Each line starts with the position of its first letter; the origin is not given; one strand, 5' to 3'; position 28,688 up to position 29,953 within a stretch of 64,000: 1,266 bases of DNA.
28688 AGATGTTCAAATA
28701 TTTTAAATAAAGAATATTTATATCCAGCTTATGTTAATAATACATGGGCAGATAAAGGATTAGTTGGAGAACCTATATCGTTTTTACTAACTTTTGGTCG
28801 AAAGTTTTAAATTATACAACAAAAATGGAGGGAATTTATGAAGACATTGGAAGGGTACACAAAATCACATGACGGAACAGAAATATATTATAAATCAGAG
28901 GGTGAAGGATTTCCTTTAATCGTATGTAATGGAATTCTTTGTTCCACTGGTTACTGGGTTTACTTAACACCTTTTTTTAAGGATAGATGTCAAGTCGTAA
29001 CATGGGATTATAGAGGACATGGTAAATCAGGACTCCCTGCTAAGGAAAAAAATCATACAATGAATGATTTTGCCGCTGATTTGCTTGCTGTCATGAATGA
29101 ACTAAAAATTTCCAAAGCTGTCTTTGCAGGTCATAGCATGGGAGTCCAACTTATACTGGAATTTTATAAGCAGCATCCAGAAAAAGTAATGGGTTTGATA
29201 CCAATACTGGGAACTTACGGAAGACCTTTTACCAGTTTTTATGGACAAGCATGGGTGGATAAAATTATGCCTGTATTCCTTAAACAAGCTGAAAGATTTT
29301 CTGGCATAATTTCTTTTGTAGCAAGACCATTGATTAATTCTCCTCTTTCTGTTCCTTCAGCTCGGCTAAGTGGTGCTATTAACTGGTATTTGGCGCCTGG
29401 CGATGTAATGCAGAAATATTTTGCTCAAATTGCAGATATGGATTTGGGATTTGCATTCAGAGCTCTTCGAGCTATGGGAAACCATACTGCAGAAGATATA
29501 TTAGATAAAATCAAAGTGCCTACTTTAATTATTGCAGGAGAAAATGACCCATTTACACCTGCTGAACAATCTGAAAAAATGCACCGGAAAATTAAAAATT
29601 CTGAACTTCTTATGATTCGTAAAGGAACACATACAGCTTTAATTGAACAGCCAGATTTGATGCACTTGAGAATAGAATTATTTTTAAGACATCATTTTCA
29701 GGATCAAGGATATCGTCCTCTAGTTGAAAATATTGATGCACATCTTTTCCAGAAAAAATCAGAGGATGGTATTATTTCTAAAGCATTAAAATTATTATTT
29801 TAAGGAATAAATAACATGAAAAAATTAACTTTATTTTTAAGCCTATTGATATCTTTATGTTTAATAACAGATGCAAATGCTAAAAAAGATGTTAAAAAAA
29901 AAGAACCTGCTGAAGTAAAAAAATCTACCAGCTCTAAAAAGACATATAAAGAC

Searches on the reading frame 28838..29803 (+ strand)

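Call 41: search_protein_families(library=pfam, proteins=[window:28838-29803:+], max_evalue=0.001)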
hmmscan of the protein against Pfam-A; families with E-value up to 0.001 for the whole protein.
window:28838-29803:+ (321 aa): 11 families
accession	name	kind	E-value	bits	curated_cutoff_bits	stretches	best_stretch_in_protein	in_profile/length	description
PF00561.26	Abhydrolase_1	-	1.6e-23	84.1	25.8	1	26-272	2-245/245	alpha/beta hydrolase fold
PF12146.15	Hydrolase_4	-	1.8e-17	63.9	27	2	48-121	29-105/239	Serine aminopeptidase, S33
PF12697.13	Abhydrolase_6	-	2.4e-14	54.9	26.3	1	28-273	2-212/217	Alpha/beta hydrolase family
PF03096.20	Ndr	-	1e-10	41.3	23.3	1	65-123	72-130/283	Ndr family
PF08386.16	Abhydrolase_4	-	8.5e-10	39.1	21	1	220-278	28-86/103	TAP-like protein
PF06821.19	Ser_hydrolase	-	2.7e-05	24.6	22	0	223-265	112-153/172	Serine hydrolase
PF03959.19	FSH1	-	3.8e-05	23.9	21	1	221-265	155-199/211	Serine hydrolase (FSH1)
PF20408.4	Abhydrolase_11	-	5.4e-05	23.5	27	0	203-266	105-166/193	Alpha/beta hydrolase domain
PF12695.13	Abhydrolase_5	-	0.00028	21.1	27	0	86-127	50-90/164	Alpha/beta hydrolase family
PF00326.27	Peptidase_S9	-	0.0005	20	22.6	0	223-276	142-187/213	Prolyl oligopeptidase family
PF01738.24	DLH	-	0.00061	19.9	21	0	218-255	135-172/217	Dienelactone hydrolase family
